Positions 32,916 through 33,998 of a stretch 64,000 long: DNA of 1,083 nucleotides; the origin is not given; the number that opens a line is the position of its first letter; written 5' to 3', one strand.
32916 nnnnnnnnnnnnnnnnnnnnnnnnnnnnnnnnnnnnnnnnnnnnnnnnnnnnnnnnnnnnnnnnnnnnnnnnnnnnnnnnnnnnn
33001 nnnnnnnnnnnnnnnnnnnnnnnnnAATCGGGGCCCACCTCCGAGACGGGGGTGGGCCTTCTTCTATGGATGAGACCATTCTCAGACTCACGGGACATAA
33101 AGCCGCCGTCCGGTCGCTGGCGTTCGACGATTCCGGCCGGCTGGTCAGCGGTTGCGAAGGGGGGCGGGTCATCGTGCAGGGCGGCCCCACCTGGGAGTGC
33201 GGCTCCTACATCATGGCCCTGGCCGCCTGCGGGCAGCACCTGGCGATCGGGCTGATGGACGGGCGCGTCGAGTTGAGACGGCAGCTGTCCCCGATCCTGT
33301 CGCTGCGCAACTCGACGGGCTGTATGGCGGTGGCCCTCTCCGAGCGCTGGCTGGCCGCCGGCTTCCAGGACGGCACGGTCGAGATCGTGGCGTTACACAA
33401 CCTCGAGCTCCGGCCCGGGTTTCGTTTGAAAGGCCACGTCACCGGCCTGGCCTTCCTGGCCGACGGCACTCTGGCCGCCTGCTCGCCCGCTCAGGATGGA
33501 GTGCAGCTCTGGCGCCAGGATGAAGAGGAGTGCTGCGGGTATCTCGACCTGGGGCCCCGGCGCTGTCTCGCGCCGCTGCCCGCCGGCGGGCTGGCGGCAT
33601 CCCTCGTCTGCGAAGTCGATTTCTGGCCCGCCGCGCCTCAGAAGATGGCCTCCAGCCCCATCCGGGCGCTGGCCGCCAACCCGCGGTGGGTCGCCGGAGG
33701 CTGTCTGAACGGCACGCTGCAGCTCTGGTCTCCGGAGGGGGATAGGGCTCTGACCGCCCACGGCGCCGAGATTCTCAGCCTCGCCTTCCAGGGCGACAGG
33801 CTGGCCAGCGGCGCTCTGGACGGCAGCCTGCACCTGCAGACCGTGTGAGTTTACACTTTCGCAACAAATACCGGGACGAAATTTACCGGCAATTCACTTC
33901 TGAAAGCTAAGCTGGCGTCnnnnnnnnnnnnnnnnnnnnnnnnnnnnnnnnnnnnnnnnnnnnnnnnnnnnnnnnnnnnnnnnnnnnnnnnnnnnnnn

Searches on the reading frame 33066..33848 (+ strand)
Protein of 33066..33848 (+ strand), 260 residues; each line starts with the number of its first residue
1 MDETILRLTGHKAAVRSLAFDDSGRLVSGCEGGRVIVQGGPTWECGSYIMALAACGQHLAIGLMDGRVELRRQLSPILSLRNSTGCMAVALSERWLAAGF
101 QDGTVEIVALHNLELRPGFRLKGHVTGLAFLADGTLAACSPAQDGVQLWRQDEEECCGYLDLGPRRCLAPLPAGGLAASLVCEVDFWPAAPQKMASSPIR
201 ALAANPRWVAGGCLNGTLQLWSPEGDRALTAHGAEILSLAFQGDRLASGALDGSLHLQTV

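Call 9: search_protein_families(library=pfam, proteins=[window:33066-33848:+], max_evalue=0.01)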
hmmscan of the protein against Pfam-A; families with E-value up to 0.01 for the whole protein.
window:33066-33848:+ (260 aa): 12 families
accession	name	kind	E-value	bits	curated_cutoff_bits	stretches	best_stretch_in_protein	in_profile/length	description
PF00400.38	WD40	-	1.4e-19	70.1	27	1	5-36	4-36/39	WD domain, G-beta repeat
PF25173.1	Beta-prop_WDR3_1st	-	1.9e-14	54.3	154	1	3-37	62-97/184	WDR3 first beta-propeller domain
PF24817.1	WD40_WDHD1_1st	-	5.7e-09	36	109.9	0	82-163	87-169/291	WDHD1 first WD40 domain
PF24807.1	WD40_CDC20-Fz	-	5e-08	33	200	0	47-153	52-166/292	CDC20/Fizzy WD40 domain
PF25174.1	Beta-prop_THOC3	-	1.8e-07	30.9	305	1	76-158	163-249/272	THOC3 beta-propeller domain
PF23414.1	Beta-prop_EML_2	-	0.00015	21.7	90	0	78-150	36-109/266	Echinoderm microtubule-associated protein second beta-propeller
PF23393.2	Beta-prop_WDR90_POC16_2nd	-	0.00018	21.2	60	1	71-150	26-106/291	WDR90/POC16, second beta-propeller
PF12894.13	ANAPC4_WD40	-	0.00024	21.7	22.9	0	86-126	43-84/91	Anaphase-promoting complex subunit 4 WD40 domain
PF23411.1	Beta-prop_Vps41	-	0.00033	20.5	33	0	197-257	17-81/332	Vps42 beta-propeller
PF23754.1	Beta-prop_IP5PC_F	-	0.00075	18.9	27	0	6-73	105-170/392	IP5P C-F beta-propeller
PF25047.1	Beta-prop_TEP1_2nd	-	0.0032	17.1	89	0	89-152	5-69/255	TEP-1 second beta-propeller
PF24814.1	WD40_Prp19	-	0.0062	16.1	320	0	91-155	101-168/281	Prp19 WD40 domain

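Call 10: search_protein_families(library=padloc, proteins=[window:33066-33848:+], max_evalue=0.01)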
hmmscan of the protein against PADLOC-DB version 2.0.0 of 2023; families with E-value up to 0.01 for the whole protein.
window:33066-33848:+ (260 aa): 1 family
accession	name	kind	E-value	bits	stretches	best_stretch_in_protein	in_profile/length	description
PDLC02919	HEAT-ARM_XIII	-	0.00059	15.3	0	78-131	123-176/1972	-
